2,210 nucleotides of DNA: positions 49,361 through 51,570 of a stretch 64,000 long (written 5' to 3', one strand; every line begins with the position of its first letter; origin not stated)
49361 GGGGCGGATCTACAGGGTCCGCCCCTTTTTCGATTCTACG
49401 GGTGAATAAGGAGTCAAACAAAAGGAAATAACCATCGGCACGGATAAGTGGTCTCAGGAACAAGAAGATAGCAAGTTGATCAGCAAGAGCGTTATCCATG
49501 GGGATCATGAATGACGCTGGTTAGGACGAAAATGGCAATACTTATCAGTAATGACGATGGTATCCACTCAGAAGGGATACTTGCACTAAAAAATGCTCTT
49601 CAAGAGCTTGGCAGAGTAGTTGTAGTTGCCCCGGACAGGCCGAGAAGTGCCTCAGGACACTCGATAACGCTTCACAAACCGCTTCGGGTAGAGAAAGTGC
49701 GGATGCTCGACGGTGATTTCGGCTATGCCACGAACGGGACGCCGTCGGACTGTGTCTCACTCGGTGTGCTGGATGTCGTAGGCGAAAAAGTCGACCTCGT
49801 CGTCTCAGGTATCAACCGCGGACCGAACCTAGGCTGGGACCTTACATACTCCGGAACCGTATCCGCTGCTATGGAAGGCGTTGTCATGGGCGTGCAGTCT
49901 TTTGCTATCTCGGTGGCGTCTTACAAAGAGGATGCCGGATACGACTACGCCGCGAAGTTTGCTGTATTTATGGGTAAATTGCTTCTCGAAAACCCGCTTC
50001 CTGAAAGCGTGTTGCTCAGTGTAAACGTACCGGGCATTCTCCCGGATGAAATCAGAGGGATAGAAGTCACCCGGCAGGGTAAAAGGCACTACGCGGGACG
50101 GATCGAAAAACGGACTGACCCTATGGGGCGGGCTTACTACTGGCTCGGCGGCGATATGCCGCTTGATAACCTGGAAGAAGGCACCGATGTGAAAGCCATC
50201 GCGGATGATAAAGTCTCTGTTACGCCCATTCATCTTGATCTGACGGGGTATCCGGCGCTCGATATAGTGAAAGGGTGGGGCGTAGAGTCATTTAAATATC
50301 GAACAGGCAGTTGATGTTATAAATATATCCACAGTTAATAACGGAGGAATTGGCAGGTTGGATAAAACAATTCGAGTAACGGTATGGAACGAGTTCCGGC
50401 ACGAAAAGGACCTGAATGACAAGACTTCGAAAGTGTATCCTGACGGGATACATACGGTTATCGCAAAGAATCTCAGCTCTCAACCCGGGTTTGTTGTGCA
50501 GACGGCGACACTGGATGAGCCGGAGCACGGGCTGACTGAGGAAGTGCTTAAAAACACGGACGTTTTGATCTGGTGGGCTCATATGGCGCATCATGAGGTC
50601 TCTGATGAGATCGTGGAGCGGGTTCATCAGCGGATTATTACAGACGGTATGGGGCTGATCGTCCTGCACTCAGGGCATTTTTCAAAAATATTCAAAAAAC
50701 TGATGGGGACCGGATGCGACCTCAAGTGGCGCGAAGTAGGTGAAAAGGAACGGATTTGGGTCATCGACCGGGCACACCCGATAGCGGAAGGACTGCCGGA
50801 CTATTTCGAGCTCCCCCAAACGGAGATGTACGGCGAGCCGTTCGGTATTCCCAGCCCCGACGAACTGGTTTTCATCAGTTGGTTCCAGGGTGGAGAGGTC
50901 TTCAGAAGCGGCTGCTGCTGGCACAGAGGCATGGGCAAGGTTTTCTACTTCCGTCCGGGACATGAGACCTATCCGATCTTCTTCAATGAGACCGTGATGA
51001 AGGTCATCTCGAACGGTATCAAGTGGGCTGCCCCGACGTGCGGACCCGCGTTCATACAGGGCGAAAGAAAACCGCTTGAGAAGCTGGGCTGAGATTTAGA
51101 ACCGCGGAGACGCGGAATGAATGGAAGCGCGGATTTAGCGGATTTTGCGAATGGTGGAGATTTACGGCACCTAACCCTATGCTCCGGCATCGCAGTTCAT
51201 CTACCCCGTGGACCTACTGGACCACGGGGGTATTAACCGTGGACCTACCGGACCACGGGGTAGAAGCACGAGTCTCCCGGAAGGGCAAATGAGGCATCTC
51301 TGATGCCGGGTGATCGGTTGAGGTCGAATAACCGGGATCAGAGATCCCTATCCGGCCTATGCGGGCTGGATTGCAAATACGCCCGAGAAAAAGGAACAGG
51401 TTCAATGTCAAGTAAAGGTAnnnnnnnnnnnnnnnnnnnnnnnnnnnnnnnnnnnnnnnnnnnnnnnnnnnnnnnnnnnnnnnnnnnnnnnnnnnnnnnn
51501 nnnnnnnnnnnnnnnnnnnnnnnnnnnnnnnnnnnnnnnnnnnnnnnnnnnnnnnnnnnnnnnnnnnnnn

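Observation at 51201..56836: A REP-like palindromic repeat family brackets a 5.5-kb block (HNH endonuclease, 2 SGNH hydrolases, TlpA, MrfA-like helicase)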

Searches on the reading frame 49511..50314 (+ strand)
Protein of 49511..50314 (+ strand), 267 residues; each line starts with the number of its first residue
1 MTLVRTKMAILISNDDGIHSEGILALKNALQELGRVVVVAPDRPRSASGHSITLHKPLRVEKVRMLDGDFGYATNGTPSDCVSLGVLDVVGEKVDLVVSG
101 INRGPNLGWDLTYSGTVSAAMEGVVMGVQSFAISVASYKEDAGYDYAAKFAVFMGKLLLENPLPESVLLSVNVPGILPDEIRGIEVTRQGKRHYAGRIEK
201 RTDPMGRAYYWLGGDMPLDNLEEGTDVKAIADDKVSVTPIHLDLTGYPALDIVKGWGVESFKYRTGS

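Call 7: search_protein_families(library=pfam, proteins=[window:49511-50314:+])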
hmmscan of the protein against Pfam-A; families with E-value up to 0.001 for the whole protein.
window:49511-50314:+ (267 aa): 1 family
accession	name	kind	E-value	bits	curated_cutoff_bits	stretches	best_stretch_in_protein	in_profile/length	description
PF01975.23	SurE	-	1.8e-62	210.9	22.1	1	10-195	1-188/189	Survival protein SurE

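Call 22: find_encoding_contigs(protein=window:49511-50314:+, flank=10000, max_places=6)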
Protein window:49511-50314:+ (267 aa): 1 contig read that carries it; 1 place shown.
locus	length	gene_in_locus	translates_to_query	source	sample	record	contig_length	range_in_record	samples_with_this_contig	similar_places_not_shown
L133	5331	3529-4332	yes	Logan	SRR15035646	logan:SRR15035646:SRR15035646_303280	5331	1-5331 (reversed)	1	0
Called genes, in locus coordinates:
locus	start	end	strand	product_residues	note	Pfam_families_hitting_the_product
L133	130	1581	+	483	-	PF02934:GatB_N, PF02637:GatB_Yqey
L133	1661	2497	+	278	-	PF12844:HTH_19, PF13413:HTH_25, PF13464:RodZ_C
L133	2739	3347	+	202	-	-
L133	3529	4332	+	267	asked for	PF01975:SurE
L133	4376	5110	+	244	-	PF06283:ThuA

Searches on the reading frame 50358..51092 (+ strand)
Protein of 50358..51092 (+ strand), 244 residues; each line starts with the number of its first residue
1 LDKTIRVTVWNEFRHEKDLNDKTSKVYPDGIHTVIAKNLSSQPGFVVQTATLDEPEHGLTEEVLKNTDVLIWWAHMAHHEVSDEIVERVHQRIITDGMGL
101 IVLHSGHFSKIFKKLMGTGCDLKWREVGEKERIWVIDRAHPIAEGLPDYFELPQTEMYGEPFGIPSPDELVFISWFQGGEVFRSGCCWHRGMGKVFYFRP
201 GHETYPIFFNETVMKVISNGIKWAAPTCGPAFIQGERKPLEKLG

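Call 7: search_protein_families(library=pfam, proteins=[window:50358-51092:+])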
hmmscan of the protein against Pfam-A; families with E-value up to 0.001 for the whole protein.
window:50358-51092:+ (244 aa): 1 family
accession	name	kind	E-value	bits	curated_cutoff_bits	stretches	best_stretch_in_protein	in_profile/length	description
PF06283.17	ThuA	-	2.8e-37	129.4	33.4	1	6-224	1-209/209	Trehalose utilisation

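Call 33: find_homologous_proteins(query=window:50358-51092:+, max_evalue=1e-40)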
Query window:50358-51092:+ (244 aa): 8000 proteins with E <= 1e-40 among 8000 candidates; the best 120 are listed.
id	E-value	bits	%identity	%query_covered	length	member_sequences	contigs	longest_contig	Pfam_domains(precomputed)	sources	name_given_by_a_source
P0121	6.2e-170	581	100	100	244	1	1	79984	PF06283.18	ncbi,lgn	ncbi:MAG: ThuA domain-containing protein [Armatimonadota bacterium]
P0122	1.7e-139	482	79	100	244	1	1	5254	PF06283.18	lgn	-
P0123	3.2e-137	474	80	100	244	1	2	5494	PF06283.18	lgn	-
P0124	1.8e-134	465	76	100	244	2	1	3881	PF06283.18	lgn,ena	-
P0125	5.5e-131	454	77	99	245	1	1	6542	PF06283.18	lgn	-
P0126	3.2e-129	448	76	97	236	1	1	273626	PF06283.18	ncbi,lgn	-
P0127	4.6e-129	447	76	100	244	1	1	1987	PF06283.18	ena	-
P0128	5.9e-128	444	74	100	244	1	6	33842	PF06283.18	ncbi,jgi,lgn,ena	-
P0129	3.4e-127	441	73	100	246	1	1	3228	PF06283.18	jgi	jgi:trehalose utilization protein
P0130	5.0e-127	441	73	100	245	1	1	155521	PF06283.18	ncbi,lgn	-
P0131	1.4e-126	439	75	100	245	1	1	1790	PF06283.18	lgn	-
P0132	3.0e-125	435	73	100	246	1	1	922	PF06283.18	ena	-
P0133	2.6e-123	428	72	100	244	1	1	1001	PF06283.18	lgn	-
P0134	1.2e-122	426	71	100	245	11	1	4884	PF06283.18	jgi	-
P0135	1.9e-122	426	73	100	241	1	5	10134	PF06283.18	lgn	-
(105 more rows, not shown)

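Call 35: find_encoding_contigs(protein=P0123, flank=10000, max_places=3)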
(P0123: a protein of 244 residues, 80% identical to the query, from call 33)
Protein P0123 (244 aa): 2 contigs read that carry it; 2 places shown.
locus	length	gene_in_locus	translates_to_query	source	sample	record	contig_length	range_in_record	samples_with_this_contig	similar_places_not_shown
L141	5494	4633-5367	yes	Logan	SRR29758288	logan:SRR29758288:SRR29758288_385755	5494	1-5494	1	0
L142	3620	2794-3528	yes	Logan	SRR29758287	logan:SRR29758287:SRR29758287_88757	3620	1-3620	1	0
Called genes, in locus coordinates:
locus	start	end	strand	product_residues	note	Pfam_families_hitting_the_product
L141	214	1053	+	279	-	PF12844:HTH_19, PF13413:HTH_25, PF13464:RodZ_C (weak)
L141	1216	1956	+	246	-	-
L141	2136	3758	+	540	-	PF13431:TPR_17 (faint), PF07719:TPR_2 (faint), PF13176:TPR_7 (faint), PF13181:TPR_8 (faint), PF13414:TPR_11 (faint), PF00515:TPR_1 (weak), PF13432:TPR_16, PF14559:TPR_19, +7 more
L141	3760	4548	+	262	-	PF01975:SurE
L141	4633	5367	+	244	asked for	PF06283:ThuA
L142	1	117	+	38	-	?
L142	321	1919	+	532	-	PF13414:TPR_11 (faint), PF13424:TPR_12 (faint), PF13431:TPR_17 (faint), PF25063:ARM_TT21_C (faint), PF07719:TPR_2 (faint), PF00515:TPR_1 (weak), PF13432:TPR_16, PF14559:TPR_19, +7 more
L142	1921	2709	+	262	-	PF01975:SurE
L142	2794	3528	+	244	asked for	PF06283:ThuA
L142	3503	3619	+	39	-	?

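Call 36: find_encoding_contigs(protein=P0122, flank=10000, max_places=3)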
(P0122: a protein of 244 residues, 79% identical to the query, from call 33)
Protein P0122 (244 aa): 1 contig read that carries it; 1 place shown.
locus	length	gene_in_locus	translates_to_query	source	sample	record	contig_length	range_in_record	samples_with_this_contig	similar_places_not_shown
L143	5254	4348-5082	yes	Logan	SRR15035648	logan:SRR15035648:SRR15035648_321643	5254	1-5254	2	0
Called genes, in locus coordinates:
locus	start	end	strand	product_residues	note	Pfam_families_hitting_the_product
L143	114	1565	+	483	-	PF02934:GatB_N, PF02637:GatB_Yqey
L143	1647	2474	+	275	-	PF12844:HTH_19, PF13413:HTH_25, PF13464:RodZ_C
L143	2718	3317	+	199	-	-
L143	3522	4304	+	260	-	PF01975:SurE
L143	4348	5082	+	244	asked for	PF06283:ThuA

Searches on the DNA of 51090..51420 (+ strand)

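Call 72: build_rna_model(alignment_id=A3, structure=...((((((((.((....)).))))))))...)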
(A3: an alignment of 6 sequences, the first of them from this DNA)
Model R1 built from alignment A3 (6 sequences, 32 columns); structure: as given.
model positions 32; base pairs 10; branch points 0; effective number of sequences 6; information 1.313 bits per position. Calibrated on 0.2 Mb of random sequence (short: E-values are rough).
structure used (alignment columns):
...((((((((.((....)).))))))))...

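Call 73: search_with_rna_model(model_id=R1, sources=[window, L063, L110, L134, L135, L138, L139, L141, L143, L145, L146, L147, L119, L132, L123, L125, L127, L130, L131, L124], max_evalue=1)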
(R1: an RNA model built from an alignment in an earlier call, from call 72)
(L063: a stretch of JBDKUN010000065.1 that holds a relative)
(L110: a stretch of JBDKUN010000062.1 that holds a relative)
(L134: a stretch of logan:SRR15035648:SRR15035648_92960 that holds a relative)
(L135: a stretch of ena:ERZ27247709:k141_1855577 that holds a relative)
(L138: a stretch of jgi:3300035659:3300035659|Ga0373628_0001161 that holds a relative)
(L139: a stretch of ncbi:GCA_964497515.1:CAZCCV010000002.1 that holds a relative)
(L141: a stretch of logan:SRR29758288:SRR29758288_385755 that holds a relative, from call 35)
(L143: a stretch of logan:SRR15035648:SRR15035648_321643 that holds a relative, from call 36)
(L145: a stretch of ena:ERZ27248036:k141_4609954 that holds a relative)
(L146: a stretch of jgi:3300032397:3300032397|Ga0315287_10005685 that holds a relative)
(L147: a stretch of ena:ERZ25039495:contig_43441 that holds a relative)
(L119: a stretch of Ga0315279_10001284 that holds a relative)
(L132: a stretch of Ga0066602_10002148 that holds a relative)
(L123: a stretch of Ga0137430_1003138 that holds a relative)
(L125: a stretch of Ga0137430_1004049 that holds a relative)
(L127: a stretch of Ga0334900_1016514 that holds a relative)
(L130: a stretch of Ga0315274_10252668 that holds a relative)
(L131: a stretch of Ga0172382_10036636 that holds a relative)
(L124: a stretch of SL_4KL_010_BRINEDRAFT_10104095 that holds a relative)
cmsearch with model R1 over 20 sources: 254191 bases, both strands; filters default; matches with E-value up to 1: 23.
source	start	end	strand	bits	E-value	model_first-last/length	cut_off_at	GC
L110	1218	1249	+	52.7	7.4e-13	1-32/32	no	0.66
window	51201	51232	+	51.9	1.3e-12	1-32/32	no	0.66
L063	7546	7577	-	50.4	3.6e-12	1-32/32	no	0.59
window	56798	56829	+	49.4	7.1e-12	1-32/32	no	0.62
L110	1251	1281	+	47.1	3.6e-11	1-32/32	no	0.61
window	51233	51263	+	44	3e-10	1-32/32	no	0.61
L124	850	881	+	38.3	1.6e-08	1-32/32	no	0.5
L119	11107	11138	+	36.4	5.7e-08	1-32/32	no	0.72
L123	3943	3970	+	33.9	3.3e-07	4-31/32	no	0.71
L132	1781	1812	-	33.8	3.5e-07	1-32/32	no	0.81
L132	641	671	+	31.5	1.8e-06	1-32/32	no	0.68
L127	2078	2108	+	30.4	3.9e-06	1-32/32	no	0.65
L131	101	131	-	30.4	3.9e-06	1-32/32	no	0.65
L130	1957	1978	+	30.1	4.5e-06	6-27/32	no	0.73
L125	1749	1768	-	26.7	4.7e-05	7-26/32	no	0.7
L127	2238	2268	+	24.2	0.00028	1-32/32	no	0.68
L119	9476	9497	+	22.3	0.001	6-27/32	no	0.68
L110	1218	1249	-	16.9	0.043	1-32/32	no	0.66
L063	7547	7577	+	14.6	0.21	1-32/32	no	0.61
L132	494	525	+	13.9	0.34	1-32/32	no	0.59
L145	1690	1714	+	12.7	0.77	1-32/32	no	0.76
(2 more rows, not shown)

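Call 75: search_rna_families(source=window, start=51090, end=51420, threshold=evalue, max_evalue=10)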
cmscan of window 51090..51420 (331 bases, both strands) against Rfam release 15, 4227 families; matches with E-value up to 10: 3.
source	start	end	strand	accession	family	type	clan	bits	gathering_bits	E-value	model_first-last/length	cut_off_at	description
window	51196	51268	-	RF00706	mir-263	Gene; miRNA;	CL00093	21.8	51.3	0.0049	1-86/86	no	mir-263 microRNA precursor family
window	51191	51275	+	RF04194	mir-57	Gene; miRNA;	-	16.9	44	0.54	1-84/84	no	mir-57 microRNA precursor family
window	51193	51270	+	RF00678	mir-140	Gene; miRNA;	-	12.4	70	5.6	11-69/79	no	mir-140 microRNA precursor family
